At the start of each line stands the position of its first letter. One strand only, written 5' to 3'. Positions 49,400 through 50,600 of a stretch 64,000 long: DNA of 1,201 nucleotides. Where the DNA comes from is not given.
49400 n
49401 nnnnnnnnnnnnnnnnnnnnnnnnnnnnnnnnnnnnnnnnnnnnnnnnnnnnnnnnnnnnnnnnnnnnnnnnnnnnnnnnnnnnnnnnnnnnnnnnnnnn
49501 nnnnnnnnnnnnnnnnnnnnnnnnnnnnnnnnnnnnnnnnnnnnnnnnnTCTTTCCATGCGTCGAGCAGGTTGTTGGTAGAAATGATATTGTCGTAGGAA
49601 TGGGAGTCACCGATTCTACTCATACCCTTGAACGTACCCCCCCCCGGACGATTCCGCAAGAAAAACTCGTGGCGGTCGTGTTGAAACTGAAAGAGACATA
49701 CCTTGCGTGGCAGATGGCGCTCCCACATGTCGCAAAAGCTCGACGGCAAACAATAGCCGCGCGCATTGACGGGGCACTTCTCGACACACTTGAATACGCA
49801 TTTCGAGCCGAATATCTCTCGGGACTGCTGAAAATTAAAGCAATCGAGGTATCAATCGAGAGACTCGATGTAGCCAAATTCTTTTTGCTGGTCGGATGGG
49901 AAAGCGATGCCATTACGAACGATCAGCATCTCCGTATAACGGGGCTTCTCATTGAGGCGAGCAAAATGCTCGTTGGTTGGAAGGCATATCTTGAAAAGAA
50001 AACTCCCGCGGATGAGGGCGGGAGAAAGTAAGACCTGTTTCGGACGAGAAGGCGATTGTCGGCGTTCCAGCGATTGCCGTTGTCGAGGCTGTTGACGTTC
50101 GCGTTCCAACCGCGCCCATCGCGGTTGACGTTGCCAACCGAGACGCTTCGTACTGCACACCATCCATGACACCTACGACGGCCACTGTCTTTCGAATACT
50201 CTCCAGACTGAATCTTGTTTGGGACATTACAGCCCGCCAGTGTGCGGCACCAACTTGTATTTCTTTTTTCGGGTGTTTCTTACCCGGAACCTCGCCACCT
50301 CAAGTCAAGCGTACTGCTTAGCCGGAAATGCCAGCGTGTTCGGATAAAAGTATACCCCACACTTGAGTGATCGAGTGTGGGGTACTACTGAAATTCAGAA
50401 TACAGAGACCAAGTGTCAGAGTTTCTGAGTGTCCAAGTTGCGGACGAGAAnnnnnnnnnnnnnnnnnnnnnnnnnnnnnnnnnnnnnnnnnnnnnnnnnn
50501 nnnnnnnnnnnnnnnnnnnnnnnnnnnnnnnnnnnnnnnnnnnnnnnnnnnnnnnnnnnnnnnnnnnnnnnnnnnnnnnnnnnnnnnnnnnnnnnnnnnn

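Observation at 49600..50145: Non-canonical DGR layout: the Avd-like gene is on the opposite strand, embedded antisense in the TR-to-RT spacer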

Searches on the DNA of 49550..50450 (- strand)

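Call 57: search_rna_families(source=window, start=49550, end=50450, threshold=evalue, max_evalue=1)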
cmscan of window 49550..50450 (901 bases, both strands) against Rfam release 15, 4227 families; matches with E-value up to 1: 0.
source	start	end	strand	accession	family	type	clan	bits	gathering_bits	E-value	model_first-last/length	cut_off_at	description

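Call 66: build_rna_model(alignment_id=A3, structure=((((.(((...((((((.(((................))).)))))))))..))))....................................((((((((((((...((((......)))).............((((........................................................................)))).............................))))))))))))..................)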
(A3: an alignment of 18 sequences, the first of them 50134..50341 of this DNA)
Model R1 built from alignment A3 (18 sequences, 273 columns); structure: as given.
model positions 189; base pairs 36; branch points 2; effective number of sequences 1.81; information 0.591 bits per position. Calibrated on 0.2 Mb of random sequence (short: E-values are rough).
structure used (alignment columns):
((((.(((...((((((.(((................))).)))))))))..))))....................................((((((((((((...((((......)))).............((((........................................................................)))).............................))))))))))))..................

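Call 67: search_with_rna_model(model_id=R1, sources=[L025, L027, L031, L032, L033, L034, L035, L036, L039, L042, L043, L044, L045, L046, L047, L051, L054, L055, L058, L059, L060, L061, L062, L063, L064, L066, L067, L068, L069, L070, L071, L072, L074, L075, L077, L079, L080, L083, L084, L085, L086, L087, L088, L089, L092, L093, L094, L095, L096, L097, L098, L099, L101, L102, L103, L023, L003, L014, L020], max_evalue=0.01, make_alignment=true)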
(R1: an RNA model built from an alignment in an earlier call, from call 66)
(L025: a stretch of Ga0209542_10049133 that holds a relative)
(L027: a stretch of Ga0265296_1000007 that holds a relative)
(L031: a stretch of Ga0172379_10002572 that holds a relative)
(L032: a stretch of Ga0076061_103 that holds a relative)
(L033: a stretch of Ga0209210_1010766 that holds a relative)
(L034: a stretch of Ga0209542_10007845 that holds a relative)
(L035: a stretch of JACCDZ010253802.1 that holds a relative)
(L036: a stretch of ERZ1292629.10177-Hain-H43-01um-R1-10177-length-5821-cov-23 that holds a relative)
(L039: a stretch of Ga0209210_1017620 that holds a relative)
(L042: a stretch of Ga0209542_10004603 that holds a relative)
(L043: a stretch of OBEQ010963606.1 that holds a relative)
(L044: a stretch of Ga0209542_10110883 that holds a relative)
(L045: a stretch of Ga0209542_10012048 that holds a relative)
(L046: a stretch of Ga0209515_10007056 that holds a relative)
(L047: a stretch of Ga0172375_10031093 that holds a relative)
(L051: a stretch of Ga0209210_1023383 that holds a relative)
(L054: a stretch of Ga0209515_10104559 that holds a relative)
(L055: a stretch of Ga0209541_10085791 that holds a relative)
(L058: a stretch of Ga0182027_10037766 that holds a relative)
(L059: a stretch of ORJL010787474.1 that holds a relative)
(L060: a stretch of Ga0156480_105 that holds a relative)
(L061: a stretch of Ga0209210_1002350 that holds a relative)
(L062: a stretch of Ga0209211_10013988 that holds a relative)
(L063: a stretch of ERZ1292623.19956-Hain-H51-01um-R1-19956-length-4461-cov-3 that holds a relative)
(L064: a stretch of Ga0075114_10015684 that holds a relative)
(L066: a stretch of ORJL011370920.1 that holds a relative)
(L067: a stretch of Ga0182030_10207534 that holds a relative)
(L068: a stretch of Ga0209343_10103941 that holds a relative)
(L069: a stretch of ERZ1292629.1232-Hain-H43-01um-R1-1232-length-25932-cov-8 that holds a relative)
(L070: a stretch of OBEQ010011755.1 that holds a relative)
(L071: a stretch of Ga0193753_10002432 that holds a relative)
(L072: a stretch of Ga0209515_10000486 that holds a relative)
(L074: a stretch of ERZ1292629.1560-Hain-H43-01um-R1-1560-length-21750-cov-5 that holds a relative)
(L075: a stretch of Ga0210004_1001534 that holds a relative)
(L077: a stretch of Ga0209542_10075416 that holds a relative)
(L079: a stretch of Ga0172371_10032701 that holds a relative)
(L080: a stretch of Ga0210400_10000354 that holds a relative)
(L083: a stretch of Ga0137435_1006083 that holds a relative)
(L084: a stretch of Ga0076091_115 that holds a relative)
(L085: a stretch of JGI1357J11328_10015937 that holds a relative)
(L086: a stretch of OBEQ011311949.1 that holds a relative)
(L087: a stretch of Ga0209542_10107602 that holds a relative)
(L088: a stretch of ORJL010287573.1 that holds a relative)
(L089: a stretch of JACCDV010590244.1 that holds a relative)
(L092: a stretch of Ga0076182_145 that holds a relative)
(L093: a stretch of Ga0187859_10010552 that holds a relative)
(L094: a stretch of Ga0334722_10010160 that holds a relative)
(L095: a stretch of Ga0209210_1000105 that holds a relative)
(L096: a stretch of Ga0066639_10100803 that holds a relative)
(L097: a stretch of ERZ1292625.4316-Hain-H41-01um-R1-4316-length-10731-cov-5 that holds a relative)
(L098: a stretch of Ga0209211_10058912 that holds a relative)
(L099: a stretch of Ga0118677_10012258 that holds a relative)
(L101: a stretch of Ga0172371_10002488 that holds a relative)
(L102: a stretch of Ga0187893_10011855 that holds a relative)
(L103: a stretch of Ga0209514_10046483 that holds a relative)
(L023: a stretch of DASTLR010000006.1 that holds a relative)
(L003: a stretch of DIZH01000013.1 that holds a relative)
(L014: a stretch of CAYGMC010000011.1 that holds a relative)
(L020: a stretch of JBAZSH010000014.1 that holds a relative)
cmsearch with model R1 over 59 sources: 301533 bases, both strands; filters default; matches with E-value up to 0.01: 57.
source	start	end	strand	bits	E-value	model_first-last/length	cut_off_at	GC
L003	4466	4661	-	185.4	1.4e-43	1-189/189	no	0.54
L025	2297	2493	+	182.3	8.1e-43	1-189/189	no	0.57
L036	2311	2492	+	175.4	4e-41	1-189/189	no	0.6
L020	4460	4641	-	166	7.8e-39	1-189/189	no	0.51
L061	2340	2516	+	103.4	1.8e-23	1-189/189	no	0.49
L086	579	756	+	97.1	6e-22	1-189/189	no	0.47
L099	2297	2478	+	97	6.6e-22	1-189/189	no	0.46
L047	2303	2483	+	95.7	1.4e-21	1-189/189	no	0.54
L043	2290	2464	+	91.6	1.4e-20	1-189/189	no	0.41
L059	1861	2031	+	91.4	1.5e-20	1-189/189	no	0.57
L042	2291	2470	+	89.3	5.1e-20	1-189/189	no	0.5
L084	2303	2479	+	89.2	5.3e-20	1-189/189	no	0.44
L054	197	379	+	88.7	7.2e-20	1-189/189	no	0.52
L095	2304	2478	+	87.7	1.2e-19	1-189/189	no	0.42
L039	196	366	+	86.1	3.1e-19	1-189/189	no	0.54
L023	4501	4687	-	84.7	6.8e-19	1-189/189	no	0.57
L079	208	378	+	83.9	1.1e-18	1-189/189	no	0.44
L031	2306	2485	+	83.8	1.1e-18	1-189/189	no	0.47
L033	2351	2519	+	83.4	1.4e-18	1-189/189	no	0.51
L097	2304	2482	+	82.4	2.5e-18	1-189/189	no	0.47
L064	1224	1400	+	82.1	3e-18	1-189/189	no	0.44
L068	618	797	+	81.5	4.2e-18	1-189/189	no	0.45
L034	2342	2512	+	81.4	4.4e-18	1-189/189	no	0.51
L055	1086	1262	+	80.7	6.4e-18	1-189/189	no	0.59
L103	1041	1220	+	80.4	7.8e-18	1-189/189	no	0.44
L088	849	1025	+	80.4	7.8e-18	1-189/189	no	0.42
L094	2294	2500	+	79.6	1.2e-17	1-189/189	no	0.56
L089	2321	2498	+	79.2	1.5e-17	1-189/189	no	0.53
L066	2320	2505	+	78.3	2.4e-17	1-189/189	no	0.47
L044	179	353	+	78.3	2.5e-17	1-189/189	no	0.59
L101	2279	2449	+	77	5.1e-17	1-189/189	no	0.47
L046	2278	2456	+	77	5.4e-17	1-189/189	no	0.47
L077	1489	1648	+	76.9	5.6e-17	1-189/189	no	0.46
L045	458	562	+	74.5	2.2e-16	63-173/189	no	0.51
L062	302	484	+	74.1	2.7e-16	1-189/189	no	0.54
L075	2192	2363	+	72.7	6e-16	1-189/189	no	0.42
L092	1573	1747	+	70.5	2e-15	1-189/189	no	0.5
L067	521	702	+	69.7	3.1e-15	1-189/189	no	0.57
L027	2275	2445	+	69.3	4.1e-15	1-189/189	no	0.53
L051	382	484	+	68.5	6.5e-15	66-173/189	no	0.39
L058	2266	2448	+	68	8.5e-15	1-189/189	no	0.56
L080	2297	2470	+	67.6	1.1e-14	1-189/189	no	0.4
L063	151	327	+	64.1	7.6e-14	1-189/189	no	0.47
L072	2283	2460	+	61.2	4e-13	1-189/189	no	0.52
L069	2266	2468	+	60.4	6.1e-13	1-189/189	no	0.52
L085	189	379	+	59.7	9.2e-13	1-189/189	no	0.47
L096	130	351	+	57.9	2.5e-12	1-189/189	no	0.48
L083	280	454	+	56.4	5.8e-12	1-189/189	no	0.35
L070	2286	2465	+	51.7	8.1e-11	1-189/189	no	0.49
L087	149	382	+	51.4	9.7e-11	1-189/189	no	0.44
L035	1686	1872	+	51.1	1.2e-10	1-189/189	no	0.4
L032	978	1139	+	44.8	4e-09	1-189/189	no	0.49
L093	390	594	+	44.8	4e-09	1-189/189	no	0.54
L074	2342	2440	+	43.9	6.7e-09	78-173/189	no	0.45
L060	2317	2442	+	40.5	4.5e-08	54-173/189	no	0.37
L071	923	1110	+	40.3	5.3e-08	1-189/189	no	0.49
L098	1378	1530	+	34.9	1.1e-06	61-173/189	no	0.46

Alignment A5: 57 matches aligned to the model, 384 columns, each read 5' to 3' on its own strand. Consensus structure (alignment columns), stored with it:
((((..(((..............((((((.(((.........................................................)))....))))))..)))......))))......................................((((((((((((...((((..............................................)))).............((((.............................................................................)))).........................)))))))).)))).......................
